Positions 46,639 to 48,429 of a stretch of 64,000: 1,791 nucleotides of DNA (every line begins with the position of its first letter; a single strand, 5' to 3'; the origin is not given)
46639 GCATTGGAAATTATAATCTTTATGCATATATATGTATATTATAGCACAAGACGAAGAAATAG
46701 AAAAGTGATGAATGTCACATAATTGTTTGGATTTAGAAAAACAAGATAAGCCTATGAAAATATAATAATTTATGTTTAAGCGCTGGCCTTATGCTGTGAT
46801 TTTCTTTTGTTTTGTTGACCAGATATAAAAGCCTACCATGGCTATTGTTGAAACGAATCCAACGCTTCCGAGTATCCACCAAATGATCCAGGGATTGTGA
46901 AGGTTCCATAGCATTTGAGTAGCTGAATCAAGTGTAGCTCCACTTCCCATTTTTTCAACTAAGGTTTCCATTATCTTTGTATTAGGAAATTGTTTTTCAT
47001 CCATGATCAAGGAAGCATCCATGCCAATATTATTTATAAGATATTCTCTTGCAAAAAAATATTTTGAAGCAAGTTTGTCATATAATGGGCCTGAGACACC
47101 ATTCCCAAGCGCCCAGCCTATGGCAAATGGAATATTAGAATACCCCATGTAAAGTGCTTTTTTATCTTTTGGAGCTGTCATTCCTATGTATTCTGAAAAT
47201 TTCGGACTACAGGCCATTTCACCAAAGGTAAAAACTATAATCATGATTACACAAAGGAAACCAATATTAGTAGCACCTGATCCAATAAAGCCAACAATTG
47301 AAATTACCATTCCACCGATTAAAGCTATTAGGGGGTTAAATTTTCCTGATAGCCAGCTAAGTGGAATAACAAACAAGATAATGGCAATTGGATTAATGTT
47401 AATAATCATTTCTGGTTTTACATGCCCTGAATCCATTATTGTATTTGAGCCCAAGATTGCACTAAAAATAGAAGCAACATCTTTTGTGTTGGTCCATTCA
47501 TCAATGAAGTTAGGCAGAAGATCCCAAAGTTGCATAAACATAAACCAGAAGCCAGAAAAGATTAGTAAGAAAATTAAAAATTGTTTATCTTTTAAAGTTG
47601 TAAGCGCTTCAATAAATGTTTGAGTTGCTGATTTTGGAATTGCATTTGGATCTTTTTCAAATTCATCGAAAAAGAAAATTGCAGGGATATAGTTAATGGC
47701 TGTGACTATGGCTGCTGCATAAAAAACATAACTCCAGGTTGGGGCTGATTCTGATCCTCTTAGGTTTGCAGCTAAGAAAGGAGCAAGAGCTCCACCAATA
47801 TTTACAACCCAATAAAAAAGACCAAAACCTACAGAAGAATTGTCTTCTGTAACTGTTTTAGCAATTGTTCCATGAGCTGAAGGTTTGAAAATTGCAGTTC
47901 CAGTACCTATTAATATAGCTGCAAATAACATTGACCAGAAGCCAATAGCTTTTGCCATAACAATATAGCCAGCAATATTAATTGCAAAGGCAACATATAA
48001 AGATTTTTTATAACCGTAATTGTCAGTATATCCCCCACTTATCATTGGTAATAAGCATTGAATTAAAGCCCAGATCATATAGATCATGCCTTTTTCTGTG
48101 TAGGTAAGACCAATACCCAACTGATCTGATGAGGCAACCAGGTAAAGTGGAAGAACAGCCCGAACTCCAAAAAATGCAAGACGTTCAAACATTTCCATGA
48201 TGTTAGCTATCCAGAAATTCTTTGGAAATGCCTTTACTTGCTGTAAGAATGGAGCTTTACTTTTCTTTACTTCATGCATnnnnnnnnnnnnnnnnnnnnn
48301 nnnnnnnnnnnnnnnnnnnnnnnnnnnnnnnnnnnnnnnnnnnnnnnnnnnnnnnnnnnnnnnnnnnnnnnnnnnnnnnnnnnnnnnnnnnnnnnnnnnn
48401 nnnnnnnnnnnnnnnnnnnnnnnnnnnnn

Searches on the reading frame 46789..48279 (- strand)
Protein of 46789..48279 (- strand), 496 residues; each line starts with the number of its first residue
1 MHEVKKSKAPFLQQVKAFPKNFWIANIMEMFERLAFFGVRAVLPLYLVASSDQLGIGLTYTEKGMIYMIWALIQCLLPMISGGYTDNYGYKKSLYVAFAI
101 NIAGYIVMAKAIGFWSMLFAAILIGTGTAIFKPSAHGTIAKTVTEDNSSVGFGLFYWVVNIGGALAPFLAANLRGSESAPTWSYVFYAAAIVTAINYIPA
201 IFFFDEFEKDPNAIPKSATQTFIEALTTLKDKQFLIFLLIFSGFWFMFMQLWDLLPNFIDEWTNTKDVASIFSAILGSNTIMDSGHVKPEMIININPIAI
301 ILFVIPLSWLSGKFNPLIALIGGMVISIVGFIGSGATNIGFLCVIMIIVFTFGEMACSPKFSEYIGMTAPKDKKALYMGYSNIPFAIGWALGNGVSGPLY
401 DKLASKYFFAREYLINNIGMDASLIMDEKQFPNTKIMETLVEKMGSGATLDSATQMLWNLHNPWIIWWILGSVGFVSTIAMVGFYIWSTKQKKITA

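Call 33: search_protein_families(library=pfam, proteins=[window:46789-48279:-], max_evalue=0.01)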
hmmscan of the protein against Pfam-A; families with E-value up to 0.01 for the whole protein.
window:46789-48279:- (496 aa): 2 families
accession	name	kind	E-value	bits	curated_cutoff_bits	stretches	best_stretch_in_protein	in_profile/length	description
PF07690.21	MFS_1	-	4.4e-31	108.5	33.4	2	33-392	9-346/347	Major Facilitator Superfamily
PF05977.19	MFS_3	-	0.0016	17.4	27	1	64-260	48-246/524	Transmembrane secretion effector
